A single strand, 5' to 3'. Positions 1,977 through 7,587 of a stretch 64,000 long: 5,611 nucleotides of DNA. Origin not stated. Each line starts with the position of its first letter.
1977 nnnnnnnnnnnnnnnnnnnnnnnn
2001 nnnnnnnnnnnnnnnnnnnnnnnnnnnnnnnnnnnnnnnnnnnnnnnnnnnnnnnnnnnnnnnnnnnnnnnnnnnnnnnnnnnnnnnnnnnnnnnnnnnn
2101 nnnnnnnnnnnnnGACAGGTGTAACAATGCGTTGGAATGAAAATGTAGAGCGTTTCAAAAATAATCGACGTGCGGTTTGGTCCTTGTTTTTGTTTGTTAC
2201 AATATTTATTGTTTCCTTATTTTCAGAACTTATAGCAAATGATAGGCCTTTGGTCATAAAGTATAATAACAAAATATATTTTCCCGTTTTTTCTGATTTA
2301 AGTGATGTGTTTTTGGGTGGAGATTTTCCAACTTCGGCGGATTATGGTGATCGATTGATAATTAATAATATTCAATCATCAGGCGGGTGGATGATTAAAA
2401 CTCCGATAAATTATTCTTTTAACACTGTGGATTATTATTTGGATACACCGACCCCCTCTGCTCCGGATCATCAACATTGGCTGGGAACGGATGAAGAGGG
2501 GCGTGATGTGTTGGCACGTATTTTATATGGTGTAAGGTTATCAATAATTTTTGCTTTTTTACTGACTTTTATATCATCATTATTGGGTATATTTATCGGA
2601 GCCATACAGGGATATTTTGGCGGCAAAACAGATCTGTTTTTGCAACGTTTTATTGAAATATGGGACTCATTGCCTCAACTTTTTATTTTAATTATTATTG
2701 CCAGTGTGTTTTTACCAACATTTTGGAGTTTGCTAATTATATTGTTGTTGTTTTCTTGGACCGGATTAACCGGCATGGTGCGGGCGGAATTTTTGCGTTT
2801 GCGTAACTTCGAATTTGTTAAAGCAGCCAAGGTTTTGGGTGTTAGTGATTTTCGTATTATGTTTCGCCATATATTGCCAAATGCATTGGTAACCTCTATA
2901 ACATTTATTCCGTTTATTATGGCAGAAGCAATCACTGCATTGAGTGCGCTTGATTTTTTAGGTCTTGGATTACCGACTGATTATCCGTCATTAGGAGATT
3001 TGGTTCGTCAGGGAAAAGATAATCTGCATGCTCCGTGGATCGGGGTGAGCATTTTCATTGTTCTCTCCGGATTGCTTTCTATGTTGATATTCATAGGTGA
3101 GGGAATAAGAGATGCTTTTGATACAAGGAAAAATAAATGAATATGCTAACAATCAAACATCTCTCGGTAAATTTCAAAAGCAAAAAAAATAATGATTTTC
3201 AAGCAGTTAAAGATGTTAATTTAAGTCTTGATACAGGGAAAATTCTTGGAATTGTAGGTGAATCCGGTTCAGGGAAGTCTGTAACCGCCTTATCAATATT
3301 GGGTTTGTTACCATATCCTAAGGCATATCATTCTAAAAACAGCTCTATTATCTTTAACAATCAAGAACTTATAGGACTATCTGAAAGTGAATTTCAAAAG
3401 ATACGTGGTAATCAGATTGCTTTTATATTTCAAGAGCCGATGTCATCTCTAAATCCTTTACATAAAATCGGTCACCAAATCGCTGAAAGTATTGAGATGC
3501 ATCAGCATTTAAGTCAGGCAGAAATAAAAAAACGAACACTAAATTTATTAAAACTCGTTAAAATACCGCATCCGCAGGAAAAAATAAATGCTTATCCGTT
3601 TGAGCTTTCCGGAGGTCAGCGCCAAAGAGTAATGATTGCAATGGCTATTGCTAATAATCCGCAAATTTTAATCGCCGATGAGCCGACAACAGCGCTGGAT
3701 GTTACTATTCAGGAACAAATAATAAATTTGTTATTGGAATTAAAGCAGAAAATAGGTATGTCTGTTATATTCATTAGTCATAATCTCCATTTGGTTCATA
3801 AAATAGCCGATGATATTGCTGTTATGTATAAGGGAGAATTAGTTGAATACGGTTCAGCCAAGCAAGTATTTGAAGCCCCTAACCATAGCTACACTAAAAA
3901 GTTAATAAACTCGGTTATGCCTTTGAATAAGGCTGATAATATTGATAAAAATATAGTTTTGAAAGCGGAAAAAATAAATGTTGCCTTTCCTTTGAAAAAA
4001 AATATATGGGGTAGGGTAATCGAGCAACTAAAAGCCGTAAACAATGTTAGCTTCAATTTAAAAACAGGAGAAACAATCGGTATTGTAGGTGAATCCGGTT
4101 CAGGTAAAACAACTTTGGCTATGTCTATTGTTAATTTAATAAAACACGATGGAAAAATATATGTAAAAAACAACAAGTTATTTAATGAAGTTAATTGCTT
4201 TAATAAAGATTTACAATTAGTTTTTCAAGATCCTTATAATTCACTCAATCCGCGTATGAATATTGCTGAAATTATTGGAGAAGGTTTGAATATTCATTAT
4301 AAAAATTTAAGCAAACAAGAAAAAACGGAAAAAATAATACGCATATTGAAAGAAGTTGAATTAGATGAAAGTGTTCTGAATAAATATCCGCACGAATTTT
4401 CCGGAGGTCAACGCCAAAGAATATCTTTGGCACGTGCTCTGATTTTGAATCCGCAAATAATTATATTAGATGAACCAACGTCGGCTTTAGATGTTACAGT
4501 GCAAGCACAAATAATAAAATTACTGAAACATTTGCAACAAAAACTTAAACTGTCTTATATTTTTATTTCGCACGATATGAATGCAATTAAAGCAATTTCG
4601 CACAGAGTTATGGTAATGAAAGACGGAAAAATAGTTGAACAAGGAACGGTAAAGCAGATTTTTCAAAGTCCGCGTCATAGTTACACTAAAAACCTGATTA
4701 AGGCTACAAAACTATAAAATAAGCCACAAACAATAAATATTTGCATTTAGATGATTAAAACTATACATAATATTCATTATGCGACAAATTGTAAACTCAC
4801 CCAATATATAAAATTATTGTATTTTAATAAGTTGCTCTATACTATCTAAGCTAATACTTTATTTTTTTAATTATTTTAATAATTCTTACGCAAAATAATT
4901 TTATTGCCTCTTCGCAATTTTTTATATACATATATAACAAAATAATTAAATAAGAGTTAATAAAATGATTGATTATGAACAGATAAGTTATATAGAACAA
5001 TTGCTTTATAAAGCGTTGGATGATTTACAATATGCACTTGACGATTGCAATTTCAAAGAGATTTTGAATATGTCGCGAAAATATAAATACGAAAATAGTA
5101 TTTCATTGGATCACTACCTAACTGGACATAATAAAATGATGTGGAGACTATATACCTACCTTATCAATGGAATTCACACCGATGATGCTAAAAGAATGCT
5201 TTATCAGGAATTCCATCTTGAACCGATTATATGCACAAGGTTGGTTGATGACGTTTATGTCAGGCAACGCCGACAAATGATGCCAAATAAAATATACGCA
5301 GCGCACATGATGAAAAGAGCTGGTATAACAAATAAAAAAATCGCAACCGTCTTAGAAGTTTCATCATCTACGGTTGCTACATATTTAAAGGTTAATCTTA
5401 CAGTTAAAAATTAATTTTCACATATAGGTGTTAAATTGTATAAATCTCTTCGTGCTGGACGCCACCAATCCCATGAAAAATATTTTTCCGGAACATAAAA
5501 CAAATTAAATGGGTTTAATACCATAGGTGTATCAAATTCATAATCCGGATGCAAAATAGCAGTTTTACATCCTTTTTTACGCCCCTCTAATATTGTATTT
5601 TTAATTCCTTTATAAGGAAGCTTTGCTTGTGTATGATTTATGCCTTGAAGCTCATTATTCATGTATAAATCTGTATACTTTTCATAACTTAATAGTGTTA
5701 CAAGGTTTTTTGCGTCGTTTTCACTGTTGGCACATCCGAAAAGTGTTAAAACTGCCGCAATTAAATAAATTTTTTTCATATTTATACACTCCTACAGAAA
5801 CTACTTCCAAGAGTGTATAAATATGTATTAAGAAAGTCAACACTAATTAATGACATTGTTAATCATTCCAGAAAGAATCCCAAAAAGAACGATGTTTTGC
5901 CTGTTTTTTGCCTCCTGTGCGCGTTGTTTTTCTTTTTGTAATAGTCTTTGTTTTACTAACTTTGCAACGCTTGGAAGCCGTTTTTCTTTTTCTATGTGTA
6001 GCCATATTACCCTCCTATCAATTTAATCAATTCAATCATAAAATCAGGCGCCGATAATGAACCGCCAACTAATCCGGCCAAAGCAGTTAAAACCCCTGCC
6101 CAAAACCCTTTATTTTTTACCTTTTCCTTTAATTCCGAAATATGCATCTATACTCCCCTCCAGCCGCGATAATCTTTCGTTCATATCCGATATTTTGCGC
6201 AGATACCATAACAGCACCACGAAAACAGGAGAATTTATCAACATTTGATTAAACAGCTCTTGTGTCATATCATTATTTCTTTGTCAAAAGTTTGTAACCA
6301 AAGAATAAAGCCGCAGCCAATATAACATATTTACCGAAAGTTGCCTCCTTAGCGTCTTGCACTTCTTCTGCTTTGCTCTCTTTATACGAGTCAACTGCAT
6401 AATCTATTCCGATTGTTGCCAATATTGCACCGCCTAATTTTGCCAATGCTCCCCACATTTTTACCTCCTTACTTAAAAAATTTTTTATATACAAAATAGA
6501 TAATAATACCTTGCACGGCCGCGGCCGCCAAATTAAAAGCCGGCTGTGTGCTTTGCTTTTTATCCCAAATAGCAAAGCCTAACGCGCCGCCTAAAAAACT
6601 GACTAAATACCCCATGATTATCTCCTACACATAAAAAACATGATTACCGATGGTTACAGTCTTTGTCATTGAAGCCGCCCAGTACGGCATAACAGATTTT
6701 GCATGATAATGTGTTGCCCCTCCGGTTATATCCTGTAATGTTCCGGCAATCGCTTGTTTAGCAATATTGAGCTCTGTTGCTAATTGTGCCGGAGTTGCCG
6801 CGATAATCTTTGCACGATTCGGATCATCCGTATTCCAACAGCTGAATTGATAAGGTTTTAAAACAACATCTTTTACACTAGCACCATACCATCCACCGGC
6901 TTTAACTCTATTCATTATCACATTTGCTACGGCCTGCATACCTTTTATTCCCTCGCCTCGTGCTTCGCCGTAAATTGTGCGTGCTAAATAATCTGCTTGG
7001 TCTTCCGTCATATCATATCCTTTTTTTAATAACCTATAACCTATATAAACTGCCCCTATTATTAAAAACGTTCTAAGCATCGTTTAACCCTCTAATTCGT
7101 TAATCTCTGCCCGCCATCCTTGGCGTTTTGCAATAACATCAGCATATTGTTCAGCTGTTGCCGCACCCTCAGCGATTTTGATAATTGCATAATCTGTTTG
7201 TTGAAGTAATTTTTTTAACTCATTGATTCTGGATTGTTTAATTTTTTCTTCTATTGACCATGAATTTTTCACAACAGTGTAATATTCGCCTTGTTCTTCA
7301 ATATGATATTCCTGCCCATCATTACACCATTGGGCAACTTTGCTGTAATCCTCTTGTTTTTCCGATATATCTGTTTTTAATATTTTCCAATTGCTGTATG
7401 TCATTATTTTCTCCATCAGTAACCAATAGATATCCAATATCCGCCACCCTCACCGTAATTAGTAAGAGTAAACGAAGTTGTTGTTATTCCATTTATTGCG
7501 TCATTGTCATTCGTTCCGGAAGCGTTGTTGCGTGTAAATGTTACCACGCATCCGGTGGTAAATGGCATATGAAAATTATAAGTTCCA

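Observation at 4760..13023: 8.2-kb integrase-less prophage with the gene content of a tailless internal-membrane (PM2/corticovirus-like) virus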

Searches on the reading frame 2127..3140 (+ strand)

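Call 46: search_protein_families(library=pfam, max_evalue=0.01, proteins=[window:2127-3140:+])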
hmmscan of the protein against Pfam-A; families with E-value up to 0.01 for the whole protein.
window:2127-3140:+ (337 aa): 2 families
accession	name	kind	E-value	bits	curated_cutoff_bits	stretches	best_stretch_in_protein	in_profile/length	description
PF00528.27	BPD_transp_1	-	3.8e-29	102.2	26.4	1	154-334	1-181/184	Binding-protein-dependent transport system inner membrane component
PF12911.12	OppC_N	-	1.2e-05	25.5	23.9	1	3-41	3-41/53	N-terminal TM domain of oligopeptide transport permease C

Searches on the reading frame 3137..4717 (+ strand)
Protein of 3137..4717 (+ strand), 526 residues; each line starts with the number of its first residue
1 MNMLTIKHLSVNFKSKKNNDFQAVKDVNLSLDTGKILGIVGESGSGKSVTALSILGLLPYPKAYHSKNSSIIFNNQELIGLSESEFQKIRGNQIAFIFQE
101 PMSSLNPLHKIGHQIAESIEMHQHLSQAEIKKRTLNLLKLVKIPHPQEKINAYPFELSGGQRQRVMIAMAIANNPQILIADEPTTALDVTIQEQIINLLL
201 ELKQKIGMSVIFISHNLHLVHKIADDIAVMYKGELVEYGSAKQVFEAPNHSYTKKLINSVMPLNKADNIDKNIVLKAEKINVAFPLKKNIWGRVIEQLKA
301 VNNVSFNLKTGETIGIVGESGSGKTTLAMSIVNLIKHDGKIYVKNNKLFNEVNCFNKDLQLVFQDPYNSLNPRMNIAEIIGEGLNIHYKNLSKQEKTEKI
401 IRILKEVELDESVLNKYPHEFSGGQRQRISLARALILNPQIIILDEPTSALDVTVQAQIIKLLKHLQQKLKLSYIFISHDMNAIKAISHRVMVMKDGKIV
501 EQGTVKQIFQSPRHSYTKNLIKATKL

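Call 44: find_encoding_contigs(protein=window:3137-4717:+, flank=10000, max_places=10)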
Protein window:3137-4717:+ (526 aa): 10 contigs read that carry it; 3 places shown.
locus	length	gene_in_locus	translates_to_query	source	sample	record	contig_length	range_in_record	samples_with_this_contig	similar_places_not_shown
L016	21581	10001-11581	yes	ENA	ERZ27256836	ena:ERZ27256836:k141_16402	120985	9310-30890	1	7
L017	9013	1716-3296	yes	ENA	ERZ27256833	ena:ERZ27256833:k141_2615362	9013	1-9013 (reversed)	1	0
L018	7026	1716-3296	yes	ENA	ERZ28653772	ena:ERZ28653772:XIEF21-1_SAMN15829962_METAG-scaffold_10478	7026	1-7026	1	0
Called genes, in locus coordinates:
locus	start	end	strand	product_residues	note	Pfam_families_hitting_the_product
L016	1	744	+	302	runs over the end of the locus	-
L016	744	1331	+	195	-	PF02698:DUF218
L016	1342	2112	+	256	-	PF01553:Acyltransferase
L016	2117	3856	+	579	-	PF01343:Peptidase_S49, PF00574:CLP_protease (weak), PF01343:Peptidase_S49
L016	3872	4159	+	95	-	PF02686:GatC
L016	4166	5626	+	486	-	PF01425:Amidase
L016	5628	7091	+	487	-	PF02934:GatB_N, PF02637:GatB_Yqey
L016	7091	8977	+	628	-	-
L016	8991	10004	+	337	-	PF12911:OppC_N (weak), PF00528:BPD_transp_1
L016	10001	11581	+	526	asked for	PF02463:SMC_N, PF04851:ResIII (faint), PF00005:ABC_tran, PF00931:NB-ARC (faint), PF13401:AAA_22 (faint), PF13555:AAA_29 (faint), PF08352:oligo_HPY (weak), PF00005:ABC_tran, +5 more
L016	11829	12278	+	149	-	-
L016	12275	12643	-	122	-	-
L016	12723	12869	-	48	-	-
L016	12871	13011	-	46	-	-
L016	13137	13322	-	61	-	-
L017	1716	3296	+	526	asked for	PF02463:SMC_N, PF04851:ResIII (faint), PF00005:ABC_tran, PF00931:NB-ARC (faint), PF13401:AAA_22 (faint), PF13555:AAA_29 (faint), PF08352:oligo_HPY (weak), PF00005:ABC_tran, +5 more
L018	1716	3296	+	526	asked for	PF02463:SMC_N, PF04851:ResIII (faint), PF00005:ABC_tran, PF00931:NB-ARC (faint), PF13401:AAA_22 (faint), PF13555:AAA_29 (faint), PF08352:oligo_HPY (weak), PF00005:ABC_tran, +5 more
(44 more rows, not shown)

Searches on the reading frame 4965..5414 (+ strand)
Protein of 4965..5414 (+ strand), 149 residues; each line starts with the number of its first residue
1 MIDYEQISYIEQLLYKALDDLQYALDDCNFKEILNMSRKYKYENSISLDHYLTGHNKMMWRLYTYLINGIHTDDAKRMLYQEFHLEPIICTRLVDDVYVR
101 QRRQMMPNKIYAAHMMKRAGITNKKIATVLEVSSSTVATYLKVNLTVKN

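Call 46: search_protein_families(library=pfam, max_evalue=0.01, proteins=[window:4965-5414:+])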
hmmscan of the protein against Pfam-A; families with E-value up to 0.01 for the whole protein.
window:4965-5414:+ (149 aa): 3 families
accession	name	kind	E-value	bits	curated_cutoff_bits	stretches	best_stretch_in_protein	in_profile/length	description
PF00196.25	GerE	-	0.0014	18.7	23.5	1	119-142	16-39/57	Bacterial regulatory proteins, luxR family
PF13412.12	HTH_24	-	0.0019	18.2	21.9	1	115-142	12-39/48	Winged helix-turn-helix DNA-binding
PF10668.15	Phage_terminase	-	0.0038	17.3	22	1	103-138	3-40/67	Phage terminase small subunit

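Call 94: search_protein_families(library=phrogs, max_evalue=0.01, proteins=[window:4965-5414:+])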
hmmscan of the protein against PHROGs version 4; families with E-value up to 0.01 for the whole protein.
window:4965-5414:+ (149 aa): 3 families
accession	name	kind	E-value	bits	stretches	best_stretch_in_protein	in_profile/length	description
phrog_3855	-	DNA, RNA and nucleotide metabolism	0.0034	18.8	1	106-143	65-102/115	HTH DNA binding protein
phrog_7676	-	unknown function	0.0035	18.6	1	109-142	6-39/86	-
phrog_27662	-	unknown function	0.0059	18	1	109-142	40-73/108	-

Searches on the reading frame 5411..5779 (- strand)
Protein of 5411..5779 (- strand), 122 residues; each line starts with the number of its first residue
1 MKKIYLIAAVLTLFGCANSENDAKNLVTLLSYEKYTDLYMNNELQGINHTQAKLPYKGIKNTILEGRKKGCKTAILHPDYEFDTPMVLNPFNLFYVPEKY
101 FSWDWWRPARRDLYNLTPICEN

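Call 46: search_protein_families(library=pfam, max_evalue=0.01, proteins=[window:5411-5779:-])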
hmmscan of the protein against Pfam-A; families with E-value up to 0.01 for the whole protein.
window:5411-5779:- (122 aa): 1 family
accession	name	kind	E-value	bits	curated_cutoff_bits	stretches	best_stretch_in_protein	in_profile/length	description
PF22808.1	RhopH3_C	-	0.0076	16.1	27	1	24-102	135-203/341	RhopH3 C-terminal domain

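Call 94: search_protein_families(library=phrogs, max_evalue=0.01, proteins=[window:5411-5779:-])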
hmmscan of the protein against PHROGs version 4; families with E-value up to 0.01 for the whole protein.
window:5411-5779:- (122 aa): 1 family
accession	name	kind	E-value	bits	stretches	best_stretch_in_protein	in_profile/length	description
phrog_1119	-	moron, auxiliary metabolic gene and host takeover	0.0026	19.1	0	1-24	1-27/78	Cor superinfection exclusion protein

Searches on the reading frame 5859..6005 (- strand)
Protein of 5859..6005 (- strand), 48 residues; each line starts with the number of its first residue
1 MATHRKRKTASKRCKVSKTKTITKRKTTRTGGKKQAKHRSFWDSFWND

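Call 93: search_protein_families(library=pfam, max_evalue=0.01, proteins=[window:5859-6005:-])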
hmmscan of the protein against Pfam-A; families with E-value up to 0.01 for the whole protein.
window:5859-6005:- (48 aa): 0 families

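Call 94: search_protein_families(library=phrogs, max_evalue=0.01, proteins=[window:5859-6005:-])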
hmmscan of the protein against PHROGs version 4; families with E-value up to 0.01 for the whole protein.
window:5859-6005:- (48 aa): 0 families

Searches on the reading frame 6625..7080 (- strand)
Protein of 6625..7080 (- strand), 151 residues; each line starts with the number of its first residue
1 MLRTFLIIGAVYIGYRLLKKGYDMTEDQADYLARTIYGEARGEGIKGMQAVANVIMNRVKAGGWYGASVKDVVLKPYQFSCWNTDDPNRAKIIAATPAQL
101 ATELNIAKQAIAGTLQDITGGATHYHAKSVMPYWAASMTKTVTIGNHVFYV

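Call 4: search_protein_families(library=pfam, max_evalue=0.1, proteins=[window:6625-7080:-])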
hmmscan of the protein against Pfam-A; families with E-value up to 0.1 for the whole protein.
window:6625-7080:- (151 aa): 1 family
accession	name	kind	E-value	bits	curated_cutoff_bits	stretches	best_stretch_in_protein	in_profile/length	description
PF07486.17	Hydrolase_2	-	1.3e-26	93.6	27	1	42-150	1-100/100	Cell Wall Hydrolase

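Call 5: search_protein_families(library=phrogs, max_evalue=0.1, proteins=[window:6625-7080:-])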
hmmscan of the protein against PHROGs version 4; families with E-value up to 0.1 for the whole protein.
window:6625-7080:- (151 aa): 6 families
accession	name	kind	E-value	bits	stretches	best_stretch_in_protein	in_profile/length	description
phrog_938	-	lysis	1.1e-28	99.9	1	23-150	47-170/2185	endolysin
phrog_15649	-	lysis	1.4e-22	80.6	1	23-137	225-339/1079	endolysin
phrog_14642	-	lysis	5.7e-10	40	1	24-149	98-213/215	endolysin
phrog_30550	-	unknown function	3.6e-08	34.3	1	22-97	82-159/220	-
phrog_17417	-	unknown function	6.9e-06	27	1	21-84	75-138/192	-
phrog_38339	-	unknown function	0.035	15.1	1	22-127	65-173/193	-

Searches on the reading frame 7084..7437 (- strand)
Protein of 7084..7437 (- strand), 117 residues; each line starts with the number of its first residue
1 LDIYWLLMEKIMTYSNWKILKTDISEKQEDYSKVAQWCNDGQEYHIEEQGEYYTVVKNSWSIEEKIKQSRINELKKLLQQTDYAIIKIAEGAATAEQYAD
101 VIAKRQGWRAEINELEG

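Call 4: search_protein_families(library=pfam, max_evalue=0.1, proteins=[window:7084-7437:-])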
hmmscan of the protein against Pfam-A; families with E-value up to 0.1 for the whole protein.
window:7084-7437:- (117 aa): 3 families
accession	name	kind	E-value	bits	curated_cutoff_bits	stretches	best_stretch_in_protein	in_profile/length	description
PF02056.22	Glyco_hydro_4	-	0.021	14.8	23.2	1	61-115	54-108/183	Family 4 glycosyl hydrolase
PF25705.1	Gad1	-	0.033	14.2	27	1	17-80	11-77/293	Gabija anti-defense 1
PF18066.6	Phage_ABA_S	-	0.039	15.1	27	1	19-85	12-66/89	Phage ABA sandwich domain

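Call 5: search_protein_families(library=phrogs, max_evalue=0.1, proteins=[window:7084-7437:-])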
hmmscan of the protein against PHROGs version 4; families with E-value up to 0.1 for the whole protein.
window:7084-7437:- (117 aa): 4 families
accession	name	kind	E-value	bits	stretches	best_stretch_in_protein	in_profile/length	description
phrog_17180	-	unknown function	0.0011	19.9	1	64-116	94-150/161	-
phrog_17222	-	unknown function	0.0068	17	1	53-116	81-142/195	-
phrog_10393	-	unknown function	0.038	14.8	1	27-67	105-145/162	-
phrog_1110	-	lysis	0.071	13.5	1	22-97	209-289/301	endolysin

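Call 93: search_protein_families(library=pfam, max_evalue=0.01, proteins=[window:7084-7404:-])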
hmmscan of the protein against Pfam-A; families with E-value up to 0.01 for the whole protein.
window:7084-7404:- (106 aa): 0 families
